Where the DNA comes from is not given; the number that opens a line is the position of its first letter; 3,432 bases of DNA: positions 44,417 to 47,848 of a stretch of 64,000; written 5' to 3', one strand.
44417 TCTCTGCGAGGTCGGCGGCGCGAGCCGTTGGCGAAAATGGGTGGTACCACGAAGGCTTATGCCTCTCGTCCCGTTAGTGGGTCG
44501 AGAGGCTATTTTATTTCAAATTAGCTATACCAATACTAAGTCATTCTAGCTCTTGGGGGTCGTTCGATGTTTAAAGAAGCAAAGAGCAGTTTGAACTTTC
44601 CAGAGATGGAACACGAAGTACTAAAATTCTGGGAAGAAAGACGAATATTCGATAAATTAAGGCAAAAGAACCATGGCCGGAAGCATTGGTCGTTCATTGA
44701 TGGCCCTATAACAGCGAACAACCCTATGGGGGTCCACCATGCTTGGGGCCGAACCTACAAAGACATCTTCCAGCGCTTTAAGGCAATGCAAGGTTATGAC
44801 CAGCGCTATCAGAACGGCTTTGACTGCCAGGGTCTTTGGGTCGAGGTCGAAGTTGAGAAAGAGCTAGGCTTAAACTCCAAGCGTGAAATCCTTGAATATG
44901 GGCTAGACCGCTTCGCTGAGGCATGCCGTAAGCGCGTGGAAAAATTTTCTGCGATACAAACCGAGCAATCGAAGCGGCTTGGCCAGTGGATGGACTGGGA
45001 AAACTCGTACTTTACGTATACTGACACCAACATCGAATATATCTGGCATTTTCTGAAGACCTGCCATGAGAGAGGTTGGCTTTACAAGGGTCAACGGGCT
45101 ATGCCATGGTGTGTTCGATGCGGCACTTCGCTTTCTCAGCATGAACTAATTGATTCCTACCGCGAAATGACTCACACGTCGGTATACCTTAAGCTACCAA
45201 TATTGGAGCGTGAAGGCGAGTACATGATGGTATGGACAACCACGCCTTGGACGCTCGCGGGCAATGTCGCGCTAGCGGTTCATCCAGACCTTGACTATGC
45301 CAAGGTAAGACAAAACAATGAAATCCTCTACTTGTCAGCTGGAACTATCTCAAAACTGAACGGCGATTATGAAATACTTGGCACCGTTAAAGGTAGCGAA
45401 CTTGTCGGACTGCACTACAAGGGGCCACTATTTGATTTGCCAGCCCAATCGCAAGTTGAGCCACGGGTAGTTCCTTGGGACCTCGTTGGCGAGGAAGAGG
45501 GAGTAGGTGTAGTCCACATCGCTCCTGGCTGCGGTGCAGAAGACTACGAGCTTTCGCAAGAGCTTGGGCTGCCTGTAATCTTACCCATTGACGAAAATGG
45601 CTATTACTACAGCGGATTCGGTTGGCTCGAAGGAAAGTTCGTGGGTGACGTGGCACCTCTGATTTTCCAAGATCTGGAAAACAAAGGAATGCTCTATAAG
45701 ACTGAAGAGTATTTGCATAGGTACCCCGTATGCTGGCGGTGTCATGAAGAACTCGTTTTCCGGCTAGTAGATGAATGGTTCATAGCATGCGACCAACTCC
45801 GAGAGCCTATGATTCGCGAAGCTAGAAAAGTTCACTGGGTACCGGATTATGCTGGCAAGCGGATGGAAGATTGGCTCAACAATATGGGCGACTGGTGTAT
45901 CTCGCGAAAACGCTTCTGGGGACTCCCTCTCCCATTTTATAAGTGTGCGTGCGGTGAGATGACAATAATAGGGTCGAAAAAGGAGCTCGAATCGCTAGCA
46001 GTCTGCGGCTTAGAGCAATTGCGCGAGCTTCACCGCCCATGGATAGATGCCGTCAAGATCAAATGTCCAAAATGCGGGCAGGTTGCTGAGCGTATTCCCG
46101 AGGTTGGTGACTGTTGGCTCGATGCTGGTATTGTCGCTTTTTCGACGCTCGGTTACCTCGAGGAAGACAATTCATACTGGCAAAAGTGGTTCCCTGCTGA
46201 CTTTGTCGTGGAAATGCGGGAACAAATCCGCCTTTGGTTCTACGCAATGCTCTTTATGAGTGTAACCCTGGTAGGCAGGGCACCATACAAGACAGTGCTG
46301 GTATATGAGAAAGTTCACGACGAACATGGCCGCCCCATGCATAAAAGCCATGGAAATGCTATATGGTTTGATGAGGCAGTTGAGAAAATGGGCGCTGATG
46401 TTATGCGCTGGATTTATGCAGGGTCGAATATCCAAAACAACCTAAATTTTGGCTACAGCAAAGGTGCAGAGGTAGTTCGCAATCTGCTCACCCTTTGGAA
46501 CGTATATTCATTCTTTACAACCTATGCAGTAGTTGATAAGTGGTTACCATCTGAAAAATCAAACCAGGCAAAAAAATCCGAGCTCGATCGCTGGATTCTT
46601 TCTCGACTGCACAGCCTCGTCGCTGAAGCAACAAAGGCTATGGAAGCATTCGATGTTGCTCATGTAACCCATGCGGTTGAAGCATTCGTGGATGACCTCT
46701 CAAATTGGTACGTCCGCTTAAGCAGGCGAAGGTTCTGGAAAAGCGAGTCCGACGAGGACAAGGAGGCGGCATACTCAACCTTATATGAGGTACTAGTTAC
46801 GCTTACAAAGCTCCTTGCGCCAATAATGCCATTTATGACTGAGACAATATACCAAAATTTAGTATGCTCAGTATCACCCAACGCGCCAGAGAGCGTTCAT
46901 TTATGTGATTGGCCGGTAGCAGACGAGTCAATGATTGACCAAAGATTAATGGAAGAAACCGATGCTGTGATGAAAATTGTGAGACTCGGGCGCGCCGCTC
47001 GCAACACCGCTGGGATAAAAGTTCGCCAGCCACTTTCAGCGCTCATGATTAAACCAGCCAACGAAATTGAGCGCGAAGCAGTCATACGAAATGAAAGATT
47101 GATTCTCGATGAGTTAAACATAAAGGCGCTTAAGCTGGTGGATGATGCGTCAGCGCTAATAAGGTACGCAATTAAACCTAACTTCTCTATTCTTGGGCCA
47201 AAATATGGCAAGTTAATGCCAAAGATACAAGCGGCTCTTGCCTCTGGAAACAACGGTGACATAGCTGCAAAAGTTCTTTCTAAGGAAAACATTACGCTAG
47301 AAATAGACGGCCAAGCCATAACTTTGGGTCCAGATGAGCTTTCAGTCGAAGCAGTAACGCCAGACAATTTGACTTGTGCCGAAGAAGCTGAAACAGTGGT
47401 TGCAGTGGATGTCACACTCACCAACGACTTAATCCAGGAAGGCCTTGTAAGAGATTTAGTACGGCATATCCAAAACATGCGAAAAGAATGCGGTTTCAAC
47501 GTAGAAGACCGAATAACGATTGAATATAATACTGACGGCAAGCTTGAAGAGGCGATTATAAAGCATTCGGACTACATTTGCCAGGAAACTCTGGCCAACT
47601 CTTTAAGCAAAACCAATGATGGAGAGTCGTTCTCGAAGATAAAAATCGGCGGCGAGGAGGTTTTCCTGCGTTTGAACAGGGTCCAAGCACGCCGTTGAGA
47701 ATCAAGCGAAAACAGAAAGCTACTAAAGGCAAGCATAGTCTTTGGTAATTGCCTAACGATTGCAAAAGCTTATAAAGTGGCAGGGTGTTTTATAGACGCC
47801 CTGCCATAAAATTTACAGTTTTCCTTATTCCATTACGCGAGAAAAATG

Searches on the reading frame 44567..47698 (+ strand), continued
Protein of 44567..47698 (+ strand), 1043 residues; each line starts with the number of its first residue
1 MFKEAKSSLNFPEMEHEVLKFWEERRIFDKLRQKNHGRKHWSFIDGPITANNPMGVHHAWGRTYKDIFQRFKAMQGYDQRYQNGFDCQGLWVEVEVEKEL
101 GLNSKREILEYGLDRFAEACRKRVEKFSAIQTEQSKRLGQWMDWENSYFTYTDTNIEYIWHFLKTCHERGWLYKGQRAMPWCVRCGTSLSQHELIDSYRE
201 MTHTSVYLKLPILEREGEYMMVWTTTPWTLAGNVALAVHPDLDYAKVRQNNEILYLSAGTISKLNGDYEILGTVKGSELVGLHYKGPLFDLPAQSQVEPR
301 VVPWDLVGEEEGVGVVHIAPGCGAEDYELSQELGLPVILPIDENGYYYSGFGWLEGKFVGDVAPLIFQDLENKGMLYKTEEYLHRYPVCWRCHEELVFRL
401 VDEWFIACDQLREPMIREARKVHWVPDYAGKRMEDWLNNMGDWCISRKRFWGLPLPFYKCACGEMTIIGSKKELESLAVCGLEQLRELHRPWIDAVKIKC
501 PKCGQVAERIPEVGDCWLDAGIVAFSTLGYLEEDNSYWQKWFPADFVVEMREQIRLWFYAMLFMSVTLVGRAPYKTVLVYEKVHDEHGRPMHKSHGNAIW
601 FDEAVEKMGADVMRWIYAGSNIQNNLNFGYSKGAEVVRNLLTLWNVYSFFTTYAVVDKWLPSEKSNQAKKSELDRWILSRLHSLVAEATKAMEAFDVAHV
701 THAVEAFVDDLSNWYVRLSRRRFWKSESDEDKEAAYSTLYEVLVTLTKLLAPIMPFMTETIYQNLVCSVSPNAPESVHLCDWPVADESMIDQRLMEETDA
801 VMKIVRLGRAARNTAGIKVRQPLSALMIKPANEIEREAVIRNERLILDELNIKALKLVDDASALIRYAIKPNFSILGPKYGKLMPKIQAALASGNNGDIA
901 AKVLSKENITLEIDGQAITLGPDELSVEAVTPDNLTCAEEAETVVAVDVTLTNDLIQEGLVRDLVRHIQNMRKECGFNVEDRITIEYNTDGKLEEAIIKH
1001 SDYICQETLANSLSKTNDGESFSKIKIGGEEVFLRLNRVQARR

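Call 23: find_encoding_contigs(protein=P0004, flank=2000, max_places=2)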
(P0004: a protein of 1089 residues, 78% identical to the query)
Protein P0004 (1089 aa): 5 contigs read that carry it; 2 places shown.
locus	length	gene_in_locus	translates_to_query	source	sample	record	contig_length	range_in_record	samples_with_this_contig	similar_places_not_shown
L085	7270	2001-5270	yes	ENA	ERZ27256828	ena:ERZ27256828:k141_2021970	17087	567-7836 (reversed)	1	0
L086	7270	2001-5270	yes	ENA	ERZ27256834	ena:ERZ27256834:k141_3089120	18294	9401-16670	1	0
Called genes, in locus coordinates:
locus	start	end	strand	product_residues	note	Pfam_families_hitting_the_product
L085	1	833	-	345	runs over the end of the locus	-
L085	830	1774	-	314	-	PF01261:AP_endonuc_2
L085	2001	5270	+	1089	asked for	PF00133:tRNA-synt_1, PF09334:tRNA-synt_1g (weak), PF08264:Anticodon_1, PF19302:DUF5915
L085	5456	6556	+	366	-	-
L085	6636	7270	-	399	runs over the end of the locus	?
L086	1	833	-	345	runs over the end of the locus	-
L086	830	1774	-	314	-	PF01261:AP_endonuc_2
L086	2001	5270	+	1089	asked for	PF00133:tRNA-synt_1, PF09334:tRNA-synt_1g (weak), PF08264:Anticodon_1, PF19302:DUF5915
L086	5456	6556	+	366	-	-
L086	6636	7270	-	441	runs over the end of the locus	PF02056:Glyco_hydro_4, PF11975:Glyco_hydro_4C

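Call 28: find_encoding_contigs(protein=P0005, flank=1500, max_places=1)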
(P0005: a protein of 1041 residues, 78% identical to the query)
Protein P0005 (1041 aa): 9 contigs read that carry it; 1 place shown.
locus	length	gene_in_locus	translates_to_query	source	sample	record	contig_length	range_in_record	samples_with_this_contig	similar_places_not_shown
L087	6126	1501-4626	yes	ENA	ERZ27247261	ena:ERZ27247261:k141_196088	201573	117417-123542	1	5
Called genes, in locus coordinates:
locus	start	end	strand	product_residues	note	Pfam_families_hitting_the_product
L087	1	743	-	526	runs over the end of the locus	PF01554:MatE (faint), PF03023:MurJ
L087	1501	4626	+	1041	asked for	PF00133:tRNA-synt_1, PF09334:tRNA-synt_1g (weak), PF08264:Anticodon_1, PF19302:DUF5915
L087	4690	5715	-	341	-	PF01208:URO-D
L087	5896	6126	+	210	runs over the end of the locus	-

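Call 29: find_encoding_contigs(protein=P0006, flank=1500, max_places=1)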
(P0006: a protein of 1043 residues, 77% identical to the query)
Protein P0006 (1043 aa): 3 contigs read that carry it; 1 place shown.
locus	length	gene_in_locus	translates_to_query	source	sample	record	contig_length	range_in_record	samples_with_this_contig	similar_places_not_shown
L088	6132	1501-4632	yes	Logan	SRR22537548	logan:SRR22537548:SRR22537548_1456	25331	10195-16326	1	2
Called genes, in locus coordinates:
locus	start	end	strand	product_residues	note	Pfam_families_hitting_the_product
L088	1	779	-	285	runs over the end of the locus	PF00753:Lactamase_B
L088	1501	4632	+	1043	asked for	PF00133:tRNA-synt_1, PF09334:tRNA-synt_1g (faint), PF01921:tRNA-synt_1f (faint), PF08264:Anticodon_1, PF19302:DUF5915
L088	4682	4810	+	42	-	-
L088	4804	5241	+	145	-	-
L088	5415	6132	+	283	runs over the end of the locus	PF07676:PD40 (faint), PF26550:Tricorn_2nd (faint), PF00930:DPPIV_N (weak), PF26549:Tricorn_N (weak)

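Call 30: find_encoding_contigs(protein=P0007, flank=1500, max_places=1)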
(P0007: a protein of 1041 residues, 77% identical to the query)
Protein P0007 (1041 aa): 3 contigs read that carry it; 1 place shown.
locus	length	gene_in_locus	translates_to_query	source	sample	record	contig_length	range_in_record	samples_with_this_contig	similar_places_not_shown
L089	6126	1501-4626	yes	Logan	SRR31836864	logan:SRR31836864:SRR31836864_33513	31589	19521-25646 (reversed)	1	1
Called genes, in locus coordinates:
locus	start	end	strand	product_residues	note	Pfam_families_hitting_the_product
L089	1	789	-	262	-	PF00753:Lactamase_B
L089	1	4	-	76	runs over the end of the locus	PF11213:DUF3006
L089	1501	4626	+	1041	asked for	PF00133:tRNA-synt_1, PF09334:tRNA-synt_1g (faint), PF08264:Anticodon_1, PF19302:DUF5915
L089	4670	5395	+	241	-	-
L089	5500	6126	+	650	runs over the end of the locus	PF12715:Abhydrolase_7 (faint), PF05448:AXE1, PF02129:Peptidase_S15 (faint), PF22244:GCE_fung (faint), PF01738:DLH (faint)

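Call 31: find_encoding_contigs(protein=P0010, flank=1500, max_places=1)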
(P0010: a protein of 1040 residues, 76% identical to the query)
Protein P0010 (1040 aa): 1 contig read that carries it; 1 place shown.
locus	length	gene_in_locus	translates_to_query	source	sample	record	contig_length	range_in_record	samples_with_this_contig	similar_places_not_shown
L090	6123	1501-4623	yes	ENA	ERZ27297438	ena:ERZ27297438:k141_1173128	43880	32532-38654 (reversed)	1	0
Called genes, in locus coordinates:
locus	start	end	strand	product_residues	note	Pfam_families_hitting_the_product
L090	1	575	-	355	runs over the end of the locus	PF00144:Beta-lactamase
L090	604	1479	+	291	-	PF22435:MRM3-like_sub_bind, PF00588:SpoU_methylase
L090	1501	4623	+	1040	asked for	PF00133:tRNA-synt_1, PF09334:tRNA-synt_1g (faint), PF08264:Anticodon_1, PF19302:DUF5915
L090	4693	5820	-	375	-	PF01408:GFO_IDH_MocA, PF21252:Glyco_hydro_109_C (faint)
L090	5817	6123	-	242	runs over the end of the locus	PF02633:Creatininase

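Call 60: search_protein_families(library=pfam, proteins=[window:44567-47698:+])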
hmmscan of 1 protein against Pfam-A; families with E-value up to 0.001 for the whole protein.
window:44567-47698:+ (1043 aa): 5 families
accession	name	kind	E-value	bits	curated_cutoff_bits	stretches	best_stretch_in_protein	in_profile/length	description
PF00133.28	tRNA-synt_1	-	3.5e-100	336.1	22.7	1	18-628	2-413/414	tRNA synthetases class I (I, L, M and V)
PF19302.4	DUF5915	-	2e-56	191.1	27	1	844-1038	2-194/195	Domain of unknown function (DUF5915)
PF08264.19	Anticodon_1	-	5.6e-39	133.8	25.1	1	674-825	1-146/148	Anticodon-binding domain of tRNA ligase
PF09334.17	tRNA-synt_1g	-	3e-15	56.3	20.1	1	516-628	247-366/391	tRNA synthetases class I (M)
PF01921.24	tRNA-synt_1f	-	6.5e-05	22.5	27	1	571-632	265-324/360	tRNA synthetases class I (K)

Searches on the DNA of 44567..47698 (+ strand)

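Call 13: search_rna_families(sources=[L001, L002, L003, L004, L005, L006, L010], threshold=evalue, max_evalue=0.01, show_alignments=7)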
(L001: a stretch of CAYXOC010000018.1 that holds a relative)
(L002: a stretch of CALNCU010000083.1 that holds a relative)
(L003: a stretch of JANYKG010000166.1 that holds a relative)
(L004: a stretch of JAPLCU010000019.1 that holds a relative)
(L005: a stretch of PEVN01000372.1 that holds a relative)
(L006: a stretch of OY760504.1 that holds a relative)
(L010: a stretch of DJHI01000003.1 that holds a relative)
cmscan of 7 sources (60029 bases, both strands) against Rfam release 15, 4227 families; matches with E-value up to 0.01: 5.
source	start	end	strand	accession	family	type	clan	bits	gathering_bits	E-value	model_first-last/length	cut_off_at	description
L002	2661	2923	+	RF00230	T-box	Cis-reg; leader;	-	103.9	93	6.9e-22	1-219/219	no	T-box leader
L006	2611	2942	+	RF00230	T-box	Cis-reg; leader;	-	97.1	93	4e-20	1-219/219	no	T-box leader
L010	2673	2964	+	RF00230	T-box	Cis-reg; leader;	-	97.1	93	3.9e-20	1-219/219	no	T-box leader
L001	2521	2897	+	RF00230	T-box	Cis-reg; leader;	-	73.2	93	5.6e-14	1-219/219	no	T-box leader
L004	2658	2961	+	RF00230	T-box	Cis-reg; leader;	-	72.8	93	7.4e-14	1-219/219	no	T-box leader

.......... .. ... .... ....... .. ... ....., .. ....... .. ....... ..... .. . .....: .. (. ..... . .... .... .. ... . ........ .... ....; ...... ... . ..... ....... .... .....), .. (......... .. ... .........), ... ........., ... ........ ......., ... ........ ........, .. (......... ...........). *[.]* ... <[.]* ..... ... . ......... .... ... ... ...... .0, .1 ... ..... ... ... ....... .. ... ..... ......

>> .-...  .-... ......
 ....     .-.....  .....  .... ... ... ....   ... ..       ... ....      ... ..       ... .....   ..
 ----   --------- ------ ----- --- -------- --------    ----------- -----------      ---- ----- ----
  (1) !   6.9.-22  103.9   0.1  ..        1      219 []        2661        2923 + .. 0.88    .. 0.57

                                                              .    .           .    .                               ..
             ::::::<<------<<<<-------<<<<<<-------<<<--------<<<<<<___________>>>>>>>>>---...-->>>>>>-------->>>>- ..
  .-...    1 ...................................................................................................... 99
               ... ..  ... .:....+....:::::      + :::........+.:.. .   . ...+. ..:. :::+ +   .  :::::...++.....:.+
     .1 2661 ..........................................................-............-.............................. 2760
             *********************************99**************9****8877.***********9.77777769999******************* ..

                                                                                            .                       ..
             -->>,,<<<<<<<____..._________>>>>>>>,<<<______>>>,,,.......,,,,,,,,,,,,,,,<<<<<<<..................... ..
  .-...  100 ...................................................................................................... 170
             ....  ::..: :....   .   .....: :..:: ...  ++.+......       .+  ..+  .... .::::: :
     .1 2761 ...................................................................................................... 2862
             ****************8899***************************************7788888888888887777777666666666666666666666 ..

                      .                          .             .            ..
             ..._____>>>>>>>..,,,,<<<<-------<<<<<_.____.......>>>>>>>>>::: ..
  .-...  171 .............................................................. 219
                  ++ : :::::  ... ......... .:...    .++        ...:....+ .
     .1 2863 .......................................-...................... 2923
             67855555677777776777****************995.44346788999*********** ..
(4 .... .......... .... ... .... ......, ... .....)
